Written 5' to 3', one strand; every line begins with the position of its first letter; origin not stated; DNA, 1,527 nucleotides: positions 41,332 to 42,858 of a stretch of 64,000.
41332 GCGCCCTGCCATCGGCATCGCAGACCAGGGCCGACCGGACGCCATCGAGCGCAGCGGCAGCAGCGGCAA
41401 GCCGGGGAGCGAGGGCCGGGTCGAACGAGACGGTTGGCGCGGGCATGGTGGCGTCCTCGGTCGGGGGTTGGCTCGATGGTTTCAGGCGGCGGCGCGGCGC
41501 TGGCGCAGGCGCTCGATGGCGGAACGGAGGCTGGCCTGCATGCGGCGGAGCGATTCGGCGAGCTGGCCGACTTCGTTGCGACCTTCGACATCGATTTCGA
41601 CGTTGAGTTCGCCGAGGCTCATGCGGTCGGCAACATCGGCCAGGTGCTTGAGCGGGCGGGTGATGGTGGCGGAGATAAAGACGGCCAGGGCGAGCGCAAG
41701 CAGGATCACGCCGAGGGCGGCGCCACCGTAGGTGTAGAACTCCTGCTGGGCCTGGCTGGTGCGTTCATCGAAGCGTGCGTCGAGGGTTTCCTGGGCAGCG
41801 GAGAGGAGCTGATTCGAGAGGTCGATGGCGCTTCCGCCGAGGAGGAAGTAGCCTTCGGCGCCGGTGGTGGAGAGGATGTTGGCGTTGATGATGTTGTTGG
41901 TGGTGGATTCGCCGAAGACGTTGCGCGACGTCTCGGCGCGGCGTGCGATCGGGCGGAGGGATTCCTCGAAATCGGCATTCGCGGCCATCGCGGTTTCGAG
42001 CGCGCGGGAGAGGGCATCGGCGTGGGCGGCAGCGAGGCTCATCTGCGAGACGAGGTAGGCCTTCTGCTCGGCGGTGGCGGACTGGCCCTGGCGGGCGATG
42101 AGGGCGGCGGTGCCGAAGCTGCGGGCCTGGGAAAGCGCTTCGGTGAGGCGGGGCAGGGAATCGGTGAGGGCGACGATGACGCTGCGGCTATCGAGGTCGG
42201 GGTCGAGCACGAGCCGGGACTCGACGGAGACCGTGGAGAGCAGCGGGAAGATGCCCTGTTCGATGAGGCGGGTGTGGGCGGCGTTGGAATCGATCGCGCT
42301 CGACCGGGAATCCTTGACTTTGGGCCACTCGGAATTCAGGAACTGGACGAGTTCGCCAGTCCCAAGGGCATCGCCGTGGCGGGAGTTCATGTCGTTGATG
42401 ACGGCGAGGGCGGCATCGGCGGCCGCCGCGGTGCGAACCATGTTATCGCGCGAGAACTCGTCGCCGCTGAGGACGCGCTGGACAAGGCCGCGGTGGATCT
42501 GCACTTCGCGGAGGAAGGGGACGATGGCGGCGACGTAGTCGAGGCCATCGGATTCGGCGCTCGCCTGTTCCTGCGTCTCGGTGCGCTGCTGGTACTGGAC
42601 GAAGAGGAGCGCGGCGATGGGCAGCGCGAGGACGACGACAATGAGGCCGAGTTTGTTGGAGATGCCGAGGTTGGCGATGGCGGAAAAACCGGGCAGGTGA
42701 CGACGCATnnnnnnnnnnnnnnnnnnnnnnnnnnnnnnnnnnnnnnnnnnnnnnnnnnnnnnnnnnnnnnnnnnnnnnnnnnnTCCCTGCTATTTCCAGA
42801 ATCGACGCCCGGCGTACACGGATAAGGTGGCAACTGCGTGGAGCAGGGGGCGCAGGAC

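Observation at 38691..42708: Five-gene NIT-HAMP / Roadblock / PATAN operon lacking both a kinase and a GTPase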

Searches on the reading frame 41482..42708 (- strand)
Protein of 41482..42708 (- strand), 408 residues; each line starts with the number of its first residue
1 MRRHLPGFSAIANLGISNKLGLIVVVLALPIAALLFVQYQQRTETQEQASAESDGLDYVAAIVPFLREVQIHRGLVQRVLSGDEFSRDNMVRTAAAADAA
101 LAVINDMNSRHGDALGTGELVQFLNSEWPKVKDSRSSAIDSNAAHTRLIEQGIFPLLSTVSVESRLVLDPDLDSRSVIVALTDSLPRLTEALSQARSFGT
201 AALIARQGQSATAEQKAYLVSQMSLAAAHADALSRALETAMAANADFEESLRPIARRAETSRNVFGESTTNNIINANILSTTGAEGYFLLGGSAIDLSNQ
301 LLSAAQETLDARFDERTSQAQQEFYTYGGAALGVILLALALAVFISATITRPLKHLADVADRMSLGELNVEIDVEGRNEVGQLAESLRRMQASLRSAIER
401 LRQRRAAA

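Call 3: search_protein_families(library=pfam, proteins=[window:41482-42708:-], max_evalue=1)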
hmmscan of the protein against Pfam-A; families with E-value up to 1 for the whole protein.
window:41482-42708:- (408 aa): 2 families
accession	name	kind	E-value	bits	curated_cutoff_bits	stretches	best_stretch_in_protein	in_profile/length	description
PF00672.30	HAMP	-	7.1e-15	55.5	25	1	344-395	1-52/53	HAMP domain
PF14316.11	DUF4381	-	0.18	12.5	27.2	0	22-72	24-82/145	Domain of unknown function (DUF4381)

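Call 4: search_protein_families(library=ncbifam, proteins=[window:41482-42708:-], max_evalue=1)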
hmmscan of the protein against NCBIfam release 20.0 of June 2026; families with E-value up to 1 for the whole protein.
window:41482-42708:- (408 aa): 24 families
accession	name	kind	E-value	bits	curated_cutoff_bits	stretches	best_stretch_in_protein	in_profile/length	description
NF033092.0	HK_WalK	equivalog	2.2e-11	43.1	725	1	313-401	165-253/594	cell wall metabolism sensor histidine kinase WalK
NF040691.1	MtrAB_MtrB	equivalog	1.8e-10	40.5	450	1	204-402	59-265/507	MtrAB system histidine kinase MtrB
NF011615.0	PRK15041.1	equivalog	8.2e-10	37.9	947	1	323-403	192-272/554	methyl-accepting chemotaxis protein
NF047851.1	MCPCitTducer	equivalog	7.7e-09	35.1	900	1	317-403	180-271/553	methyl-accepting chemotaxis citrate transducer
NF047496.1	HK_LIC11548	equivalog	6.1e-07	28.6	750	1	332-405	282-356/589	LIC_11548 family sensor histidine kinase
NF008184.0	PRK10935.1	equivalog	9.6e-07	27.8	553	1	331-403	158-231/565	nitrate/nitrite two-component system sensor histidine kinase NarQ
NF038263.1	prot_phos_SiaA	equivalog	1.4e-06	27.1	700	1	333-404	318-389/658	biofilm regulation protein phosphatase SiaA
NF047794.1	HisKinPtgB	equivalog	2.6e-06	26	1000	1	332-403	342-414/656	two-component system sensor histidine kinase PgtB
NF053592.1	HK_near_YfiR_like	equivalog_domain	3.6e-06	26.7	194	1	316-392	138-219/223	sensor histidine kinase, YfiR-like protein-associated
NF011622.0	PRK15048.1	equivalog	1.6e-05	24.3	900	1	312-403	179-270/553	methyl-accepting chemotaxis protein II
NF007896.0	PRK10600.1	equivalog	3e-05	22.9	578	1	331-404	160-233/598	nitrate/nitrite two-component system sensor histidine kinase NarX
NF007837.0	PRK10549.1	equivalog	5.5e-05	22.1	603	1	320-396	160-235/466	envelope stress sensor histidine kinase BaeS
NF007309.0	PRK09793.1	equivalog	0.0001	21.4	903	1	330-403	188-268/533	methyl-accepting chemotaxis protein IV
NF007007.0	PRK09470.1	equivalog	0.00012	21.2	486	1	334-399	177-243/463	envelope stress sensor histidine kinase CpxA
NF012163.2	BaeS_SmeS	equivalog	0.00012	21.1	500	1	331-402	171-241/457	sensor histidine kinase efflux regulator BaeS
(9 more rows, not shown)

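Call 32: search_protein_families(library=pfam, alignment_id=A4, max_evalue=1)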
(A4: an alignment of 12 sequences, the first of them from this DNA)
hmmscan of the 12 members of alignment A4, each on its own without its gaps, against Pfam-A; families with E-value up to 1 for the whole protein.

A. member 1, seq(408 aa): 2 families
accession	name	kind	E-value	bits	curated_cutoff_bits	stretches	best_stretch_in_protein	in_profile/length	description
PF00672.30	HAMP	-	7.1e-15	55.5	25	1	344-395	1-52/53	HAMP domain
PF14316.11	DUF4381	-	0.18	12.5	27.2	0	22-72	24-82/145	Domain of unknown function (DUF4381)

B. families by the number of members that match (of 12 scanned): 15 families
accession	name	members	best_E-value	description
PF00672.30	HAMP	12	8.5e-16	HAMP domain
PF05355.16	Apo-CII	1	0.033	Apolipoprotein C-II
PF07072.16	ZapD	1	0.034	Cell division protein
PF02120.21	Flg_hook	1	0.036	Flagellar hook-length control protein FliK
PF24270.1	HTH_Cmi2_C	1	0.043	Cmi2, C-terminal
PF09490.15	CbtA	1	0.046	Probable cobalt transporter subunit (CbtA)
PF17904.7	KH_9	1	0.046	FMRP KH0 domain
PF07554.19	FIVAR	1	0.065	FIVAR domain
PF10725.14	DUF2517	1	0.094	Protein of unknown function (DUF2517)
PF16943.10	T4SS_CagC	1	0.15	Cag pathogenicity island, type IV secretory system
PF14316.11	DUF4381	1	0.18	Domain of unknown function (DUF4381)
PF01589.21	Alpha_E1_glycop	1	0.29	Alphavirus E1 glycoprotein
PF19113.5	DUF5799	1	0.3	Family of unknown function (DUF5799)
PF00528.27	BPD_transp_1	1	0.47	Binding-protein-dependent transport system inner membrane component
PF12555.13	SteA-like_C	1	0.79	SteA-like C-terminal domain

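Call 33: search_solved_structures(query=A4, max_evalue=10, show_alignments=0)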
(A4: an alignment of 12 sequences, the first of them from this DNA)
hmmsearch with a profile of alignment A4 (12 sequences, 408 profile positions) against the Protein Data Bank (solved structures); distinct sequences matched with E-value up to 10: 26.
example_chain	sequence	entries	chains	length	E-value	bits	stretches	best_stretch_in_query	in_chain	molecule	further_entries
8c5v_I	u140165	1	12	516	4.8e-11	45.7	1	318-395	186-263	Methyl-accepting chemotaxis protein I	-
6s1k_E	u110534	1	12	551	6.1e-11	45.4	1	319-395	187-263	Methyl-accepting chemotaxis protein I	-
4gn0_A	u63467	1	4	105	3.9e-10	42.8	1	341-402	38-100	Hamp domain of AF1503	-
4cq4_A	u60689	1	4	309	2.3e-09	40.2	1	341-402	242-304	ENGINEERED VERSION OF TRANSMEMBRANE RECEPTOR AF1503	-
2l7h_A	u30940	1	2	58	2.9e-09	39.9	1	348-400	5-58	Uncharacterized protein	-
2y0q_A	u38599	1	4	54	2.8e-08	36.6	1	349-400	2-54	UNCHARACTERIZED PROTEIN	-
2y21_A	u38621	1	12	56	4.2e-08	36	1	348-400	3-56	HAMP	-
2y20_A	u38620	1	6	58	5.9e-08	35.6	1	348-400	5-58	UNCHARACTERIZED PROTEIN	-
2l7i_A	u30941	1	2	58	7.5e-08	35.2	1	348-400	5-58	Uncharacterized protein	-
2y0t_A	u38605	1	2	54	7.9e-08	35.1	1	349-400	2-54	AF1503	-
2lfr_A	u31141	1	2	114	1.4e-07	34.4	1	347-396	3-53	HAMP domain-containing protein, Osmolarity sensor protein EnzV chimera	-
3zcc_A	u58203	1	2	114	2.9e-07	33.3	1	348-396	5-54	HAMP, OSMOLARITY SENSOR PROTEIN ENVZ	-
6s18_A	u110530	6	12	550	3.3e-07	33.1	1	252-396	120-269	Aromatic acid chemoreceptor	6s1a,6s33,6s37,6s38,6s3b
2lfs_A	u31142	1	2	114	3.9e-06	29.6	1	347-396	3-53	HAMP domain-containing protein, Osmolarity sensor protein EnzV chimera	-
3zrw_B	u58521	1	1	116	4e-06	29.5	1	348-396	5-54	AF1503 PROTEIN, OSMOLARITY SENSOR PROTEIN ENVZ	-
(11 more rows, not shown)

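Call 81: search_protein_families(library=padloc, proteins=[window:41482-42708:-], max_evalue=0.01)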
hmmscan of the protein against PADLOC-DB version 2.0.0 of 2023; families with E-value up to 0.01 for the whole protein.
window:41482-42708:- (408 aa): 0 families

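Call 90: list_cluster_members(proteins=[window:41482-42708:-, window:41027-41446:-, window:39990-41021:-, window:39528-39977:-, window:38691-39494:-])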
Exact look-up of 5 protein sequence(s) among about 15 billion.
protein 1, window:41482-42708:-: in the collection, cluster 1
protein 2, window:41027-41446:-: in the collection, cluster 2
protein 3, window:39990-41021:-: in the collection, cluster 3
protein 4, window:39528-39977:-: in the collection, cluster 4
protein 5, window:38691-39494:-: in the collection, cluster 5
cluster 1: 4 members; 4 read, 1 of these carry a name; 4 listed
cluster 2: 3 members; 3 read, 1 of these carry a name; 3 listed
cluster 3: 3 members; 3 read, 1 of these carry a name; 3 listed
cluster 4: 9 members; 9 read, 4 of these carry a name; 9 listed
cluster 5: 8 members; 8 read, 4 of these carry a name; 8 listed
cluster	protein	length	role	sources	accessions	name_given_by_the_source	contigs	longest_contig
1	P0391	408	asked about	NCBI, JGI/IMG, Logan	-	HAMP domain-containing protein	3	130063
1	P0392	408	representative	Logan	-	-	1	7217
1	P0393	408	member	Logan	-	-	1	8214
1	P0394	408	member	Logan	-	-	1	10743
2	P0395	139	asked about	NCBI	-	-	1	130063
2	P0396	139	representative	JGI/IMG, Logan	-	hypothetical protein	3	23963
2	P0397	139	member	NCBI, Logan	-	-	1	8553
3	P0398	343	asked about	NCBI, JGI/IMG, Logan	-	hypothetical protein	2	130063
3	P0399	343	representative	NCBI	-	-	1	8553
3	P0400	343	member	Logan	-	-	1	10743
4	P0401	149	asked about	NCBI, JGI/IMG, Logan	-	hypothetical protein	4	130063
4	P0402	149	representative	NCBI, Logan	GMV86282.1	MAG: hypothetical protein AMXMBFR80_21370 [Dehalococcoidia bacterium]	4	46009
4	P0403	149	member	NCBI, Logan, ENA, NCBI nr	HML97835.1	MAG TPA: hypothetical protein PKD75_05095 [Tepidiformaceae bacterium] | hypothetical protein [Tepidiformaceae bacterium]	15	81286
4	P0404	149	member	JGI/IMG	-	predicted regulator of Ras-like GTPase activity (Roadblock/LC7/MglB family)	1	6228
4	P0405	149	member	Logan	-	-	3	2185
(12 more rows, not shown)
